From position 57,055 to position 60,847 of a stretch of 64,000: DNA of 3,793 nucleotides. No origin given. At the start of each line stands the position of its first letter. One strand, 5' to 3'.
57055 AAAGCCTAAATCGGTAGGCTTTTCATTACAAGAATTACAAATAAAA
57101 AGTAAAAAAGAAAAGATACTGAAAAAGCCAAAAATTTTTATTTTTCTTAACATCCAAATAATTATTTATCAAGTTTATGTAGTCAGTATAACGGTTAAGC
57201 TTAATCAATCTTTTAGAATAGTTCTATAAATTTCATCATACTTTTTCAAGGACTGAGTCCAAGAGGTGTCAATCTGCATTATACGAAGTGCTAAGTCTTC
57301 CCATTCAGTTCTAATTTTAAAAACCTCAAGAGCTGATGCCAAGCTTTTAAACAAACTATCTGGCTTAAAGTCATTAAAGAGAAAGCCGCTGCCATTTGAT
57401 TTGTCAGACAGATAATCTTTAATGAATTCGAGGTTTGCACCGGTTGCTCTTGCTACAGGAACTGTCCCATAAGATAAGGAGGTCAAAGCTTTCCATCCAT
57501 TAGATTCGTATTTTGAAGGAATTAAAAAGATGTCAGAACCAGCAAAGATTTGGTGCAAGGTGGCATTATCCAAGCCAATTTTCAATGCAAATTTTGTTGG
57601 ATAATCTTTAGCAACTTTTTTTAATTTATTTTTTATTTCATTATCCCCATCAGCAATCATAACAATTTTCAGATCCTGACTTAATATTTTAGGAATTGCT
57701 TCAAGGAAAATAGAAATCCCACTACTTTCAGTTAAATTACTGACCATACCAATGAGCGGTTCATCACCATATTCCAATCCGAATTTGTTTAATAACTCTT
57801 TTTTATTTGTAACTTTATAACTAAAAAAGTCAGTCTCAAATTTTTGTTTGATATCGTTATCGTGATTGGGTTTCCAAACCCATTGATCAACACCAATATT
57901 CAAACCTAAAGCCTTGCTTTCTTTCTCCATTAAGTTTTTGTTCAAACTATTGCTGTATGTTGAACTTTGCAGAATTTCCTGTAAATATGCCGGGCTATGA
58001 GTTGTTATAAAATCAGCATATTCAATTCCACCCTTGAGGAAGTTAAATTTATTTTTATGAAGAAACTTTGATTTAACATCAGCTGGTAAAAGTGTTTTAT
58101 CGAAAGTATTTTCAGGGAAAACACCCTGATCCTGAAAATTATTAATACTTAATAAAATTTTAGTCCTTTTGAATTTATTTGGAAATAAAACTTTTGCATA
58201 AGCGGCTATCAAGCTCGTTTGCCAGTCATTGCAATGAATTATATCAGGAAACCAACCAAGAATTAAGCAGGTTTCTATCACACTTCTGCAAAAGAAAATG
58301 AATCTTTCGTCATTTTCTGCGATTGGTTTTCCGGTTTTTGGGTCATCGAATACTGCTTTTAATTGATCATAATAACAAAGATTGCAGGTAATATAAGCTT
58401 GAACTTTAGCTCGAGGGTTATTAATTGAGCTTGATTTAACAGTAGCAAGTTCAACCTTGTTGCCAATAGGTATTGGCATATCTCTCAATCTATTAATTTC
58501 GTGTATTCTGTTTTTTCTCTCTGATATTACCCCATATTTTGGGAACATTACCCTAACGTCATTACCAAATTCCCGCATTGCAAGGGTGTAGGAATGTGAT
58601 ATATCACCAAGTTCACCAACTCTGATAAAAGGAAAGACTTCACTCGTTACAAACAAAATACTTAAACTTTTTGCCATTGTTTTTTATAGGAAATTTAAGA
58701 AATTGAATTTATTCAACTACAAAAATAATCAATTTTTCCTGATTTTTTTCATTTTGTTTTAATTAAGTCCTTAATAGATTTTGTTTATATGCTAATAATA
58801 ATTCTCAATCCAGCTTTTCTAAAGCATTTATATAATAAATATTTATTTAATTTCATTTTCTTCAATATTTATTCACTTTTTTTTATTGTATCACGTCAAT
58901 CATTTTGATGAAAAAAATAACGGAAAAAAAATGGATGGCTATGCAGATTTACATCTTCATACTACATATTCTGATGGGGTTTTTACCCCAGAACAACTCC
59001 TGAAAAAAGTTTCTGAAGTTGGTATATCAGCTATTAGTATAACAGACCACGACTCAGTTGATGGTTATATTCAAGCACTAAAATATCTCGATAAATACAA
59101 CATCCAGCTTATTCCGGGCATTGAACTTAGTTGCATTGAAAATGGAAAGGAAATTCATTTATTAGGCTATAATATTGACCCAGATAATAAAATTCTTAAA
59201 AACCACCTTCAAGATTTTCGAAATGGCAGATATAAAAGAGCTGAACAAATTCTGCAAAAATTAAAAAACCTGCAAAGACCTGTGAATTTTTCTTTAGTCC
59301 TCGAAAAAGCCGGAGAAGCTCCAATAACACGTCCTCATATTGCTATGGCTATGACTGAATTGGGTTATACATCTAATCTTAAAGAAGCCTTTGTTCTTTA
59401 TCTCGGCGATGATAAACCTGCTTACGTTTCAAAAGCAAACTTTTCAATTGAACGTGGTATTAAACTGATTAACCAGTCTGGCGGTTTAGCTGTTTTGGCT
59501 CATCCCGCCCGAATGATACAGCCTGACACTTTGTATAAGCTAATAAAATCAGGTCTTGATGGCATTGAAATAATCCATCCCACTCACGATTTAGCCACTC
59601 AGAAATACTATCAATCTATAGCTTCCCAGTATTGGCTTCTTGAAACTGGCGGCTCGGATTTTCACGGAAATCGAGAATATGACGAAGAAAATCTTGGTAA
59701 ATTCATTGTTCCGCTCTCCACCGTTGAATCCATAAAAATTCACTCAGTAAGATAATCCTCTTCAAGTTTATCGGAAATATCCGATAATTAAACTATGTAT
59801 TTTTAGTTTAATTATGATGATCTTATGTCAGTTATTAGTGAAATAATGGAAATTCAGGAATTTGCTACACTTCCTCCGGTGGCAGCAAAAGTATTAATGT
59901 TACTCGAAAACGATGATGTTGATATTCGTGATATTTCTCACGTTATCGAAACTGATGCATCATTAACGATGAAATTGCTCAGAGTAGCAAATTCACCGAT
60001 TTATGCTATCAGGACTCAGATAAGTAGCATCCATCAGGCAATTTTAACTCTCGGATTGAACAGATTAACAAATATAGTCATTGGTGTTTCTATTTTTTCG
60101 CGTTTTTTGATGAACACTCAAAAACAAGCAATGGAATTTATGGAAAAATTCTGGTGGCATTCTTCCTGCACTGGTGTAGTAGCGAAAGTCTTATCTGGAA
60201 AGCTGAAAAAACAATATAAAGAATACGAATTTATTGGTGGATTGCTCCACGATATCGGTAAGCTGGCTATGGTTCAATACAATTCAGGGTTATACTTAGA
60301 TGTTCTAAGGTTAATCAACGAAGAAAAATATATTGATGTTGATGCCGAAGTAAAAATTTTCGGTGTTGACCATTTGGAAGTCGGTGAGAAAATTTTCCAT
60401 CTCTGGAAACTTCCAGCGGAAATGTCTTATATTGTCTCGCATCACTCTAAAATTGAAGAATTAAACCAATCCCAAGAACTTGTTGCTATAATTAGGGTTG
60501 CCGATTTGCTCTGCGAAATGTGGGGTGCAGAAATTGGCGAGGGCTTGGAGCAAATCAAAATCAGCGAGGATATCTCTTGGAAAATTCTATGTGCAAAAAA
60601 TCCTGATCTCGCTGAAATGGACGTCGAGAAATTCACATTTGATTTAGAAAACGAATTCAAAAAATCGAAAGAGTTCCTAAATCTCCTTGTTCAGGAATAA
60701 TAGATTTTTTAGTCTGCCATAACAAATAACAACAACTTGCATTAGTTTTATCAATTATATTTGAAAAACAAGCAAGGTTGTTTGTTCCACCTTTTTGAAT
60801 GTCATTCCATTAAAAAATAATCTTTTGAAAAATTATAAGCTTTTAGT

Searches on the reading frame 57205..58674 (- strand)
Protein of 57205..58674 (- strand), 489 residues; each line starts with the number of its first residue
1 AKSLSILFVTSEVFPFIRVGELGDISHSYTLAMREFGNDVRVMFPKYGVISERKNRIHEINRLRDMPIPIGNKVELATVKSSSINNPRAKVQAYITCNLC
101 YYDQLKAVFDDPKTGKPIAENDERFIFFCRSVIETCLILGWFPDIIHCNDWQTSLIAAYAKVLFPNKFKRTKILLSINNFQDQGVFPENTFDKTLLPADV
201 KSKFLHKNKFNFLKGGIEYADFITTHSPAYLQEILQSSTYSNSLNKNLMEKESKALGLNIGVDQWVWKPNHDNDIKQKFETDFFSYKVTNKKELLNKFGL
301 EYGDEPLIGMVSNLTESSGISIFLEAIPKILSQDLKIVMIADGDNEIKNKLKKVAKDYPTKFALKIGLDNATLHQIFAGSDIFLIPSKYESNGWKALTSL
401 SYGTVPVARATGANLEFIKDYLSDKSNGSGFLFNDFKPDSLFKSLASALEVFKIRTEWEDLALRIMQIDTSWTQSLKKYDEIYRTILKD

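Call 95: search_protein_families(library=pfam, proteins=[window:57205-58674:-], max_evalue=0.001)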
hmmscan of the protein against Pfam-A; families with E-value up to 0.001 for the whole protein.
window:57205-58674:- (489 aa): 3 families
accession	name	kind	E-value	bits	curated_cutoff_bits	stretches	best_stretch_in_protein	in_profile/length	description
PF08323.17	Glyco_transf_5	-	8.7e-58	196.3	22.7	1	6-244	2-233/239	Starch synthase catalytic domain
PF00534.26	Glycos_transf_1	-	1.4e-15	57.7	26.4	1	297-455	7-162/172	Glycosyl transferases group 1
PF13692.12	Glyco_trans_1_4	-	1.3e-13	51.8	27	1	306-449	2-140/142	Glycosyl transferases group 1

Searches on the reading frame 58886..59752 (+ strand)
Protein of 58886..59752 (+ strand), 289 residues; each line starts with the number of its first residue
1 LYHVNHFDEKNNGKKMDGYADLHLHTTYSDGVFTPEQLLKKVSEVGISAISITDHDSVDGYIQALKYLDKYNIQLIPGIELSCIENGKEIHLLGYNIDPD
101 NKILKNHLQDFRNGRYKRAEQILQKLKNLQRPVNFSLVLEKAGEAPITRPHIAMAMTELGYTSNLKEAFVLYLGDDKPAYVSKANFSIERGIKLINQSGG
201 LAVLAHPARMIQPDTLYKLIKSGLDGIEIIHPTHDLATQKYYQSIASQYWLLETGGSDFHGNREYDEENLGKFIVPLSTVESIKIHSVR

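Call 95: search_protein_families(library=pfam, proteins=[window:58886-59752:+], max_evalue=0.001)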
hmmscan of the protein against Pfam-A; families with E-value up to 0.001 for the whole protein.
window:58886-59752:+ (289 aa): 1 family
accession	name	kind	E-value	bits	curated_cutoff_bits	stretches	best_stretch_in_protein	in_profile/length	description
PF02811.25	PHP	-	6.2e-14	53.1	26.4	1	21-117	1-102/164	PHP domain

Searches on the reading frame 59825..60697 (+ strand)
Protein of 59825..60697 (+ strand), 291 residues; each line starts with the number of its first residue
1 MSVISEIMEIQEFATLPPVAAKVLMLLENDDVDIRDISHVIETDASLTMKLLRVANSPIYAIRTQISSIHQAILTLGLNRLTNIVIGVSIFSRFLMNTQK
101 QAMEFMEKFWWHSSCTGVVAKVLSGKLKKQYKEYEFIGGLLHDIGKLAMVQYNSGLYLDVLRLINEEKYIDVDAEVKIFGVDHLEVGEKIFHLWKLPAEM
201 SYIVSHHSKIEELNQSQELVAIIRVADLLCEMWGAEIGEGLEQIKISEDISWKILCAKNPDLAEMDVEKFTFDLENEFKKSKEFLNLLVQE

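Call 76: find_homologous_proteins(query=window:59825-60697:+, max_evalue=1e-30)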
Query window:59825-60697:+ (291 aa): 287 proteins with E <= 1e-30 among 1238 candidates; the best 120 are listed.
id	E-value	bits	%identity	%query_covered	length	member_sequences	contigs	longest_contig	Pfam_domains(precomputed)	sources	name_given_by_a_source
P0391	4.2e-175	599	93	100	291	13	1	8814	PF08668.19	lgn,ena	-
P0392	2.5e-123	429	65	100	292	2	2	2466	PF08668.19,PF01966.29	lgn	-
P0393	3.9e-122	425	63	100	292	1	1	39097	PF08668.19,PF01966.29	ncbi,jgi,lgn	-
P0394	1.3e-121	423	65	98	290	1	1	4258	PF08668.19,PF01966.29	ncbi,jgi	jgi:putative nucleotidyltransferase with HDIG domain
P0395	2.7e-121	422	64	99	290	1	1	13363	PF08668.19,PF01966.29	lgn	-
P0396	6.1e-121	421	63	100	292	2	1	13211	PF08668.19,PF01966.29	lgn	-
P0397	2.4e-120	419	64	100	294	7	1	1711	PF08668.19,PF01966.29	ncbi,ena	-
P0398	1.1e-119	417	65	99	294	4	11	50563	PF08668.19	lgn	-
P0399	1.5e-119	417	64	100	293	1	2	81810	PF08668.19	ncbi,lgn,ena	-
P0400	4.0e-118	412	63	100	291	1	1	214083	PF08668.19,PF01966.29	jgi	jgi:HD-like signal output (HDOD) protein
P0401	6.9e-118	411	62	100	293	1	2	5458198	PF08668.19,PF01966.29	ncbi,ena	-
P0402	2.4e-117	409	63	100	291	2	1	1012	PF08668.19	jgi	jgi:HD-like signal output (HDOD) protein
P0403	2.7e-117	409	62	100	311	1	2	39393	PF08668.19,PF01966.29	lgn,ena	-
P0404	4.3e-117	409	62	100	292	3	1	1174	PF08668.19,PF01966.29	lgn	-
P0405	7.3e-117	408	62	100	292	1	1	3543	PF08668.19,PF01966.29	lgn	-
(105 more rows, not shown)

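Call 78: find_encoding_contigs(protein=P0391, flank=8000, max_places=4)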
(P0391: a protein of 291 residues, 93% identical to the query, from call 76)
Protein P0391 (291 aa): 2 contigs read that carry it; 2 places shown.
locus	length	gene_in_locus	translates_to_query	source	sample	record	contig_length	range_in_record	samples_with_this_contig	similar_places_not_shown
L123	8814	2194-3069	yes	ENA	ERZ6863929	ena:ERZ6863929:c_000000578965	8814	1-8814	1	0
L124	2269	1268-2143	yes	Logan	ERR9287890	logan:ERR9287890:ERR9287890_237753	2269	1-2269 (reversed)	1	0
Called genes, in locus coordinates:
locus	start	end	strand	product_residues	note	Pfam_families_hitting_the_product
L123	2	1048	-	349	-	?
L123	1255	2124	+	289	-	PF02811:PHP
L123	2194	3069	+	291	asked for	PF08668:HDOD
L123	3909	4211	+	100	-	PF01022:HTH_5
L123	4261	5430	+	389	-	PF02596:DUF169, PF02629:CoA_binding (weak), PF13380:CoA_binding_2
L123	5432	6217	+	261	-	PF03807:F420_oxidored, PF14748:P5CR_dimer (weak)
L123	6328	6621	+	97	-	PF02566:OsmC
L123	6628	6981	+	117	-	PF08859:DGC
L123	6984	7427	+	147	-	PF02566:OsmC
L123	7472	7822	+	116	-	PF02627:CMD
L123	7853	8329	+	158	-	-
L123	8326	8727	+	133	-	-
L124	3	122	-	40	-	?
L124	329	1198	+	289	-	PF02811:PHP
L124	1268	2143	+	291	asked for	PF08668:HDOD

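Call 95: search_protein_families(library=pfam, proteins=[window:59825-60697:+], max_evalue=0.001)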
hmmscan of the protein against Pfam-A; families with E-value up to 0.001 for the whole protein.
window:59825-60697:+ (291 aa): 2 families
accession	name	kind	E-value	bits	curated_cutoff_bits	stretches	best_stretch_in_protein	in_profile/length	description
PF08668.18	HDOD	-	2.3e-51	174.5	22.9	1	15-209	3-195/196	HDOD domain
PF01966.28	HD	-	5.3e-05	23.9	22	1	118-229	10-113/116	HD domain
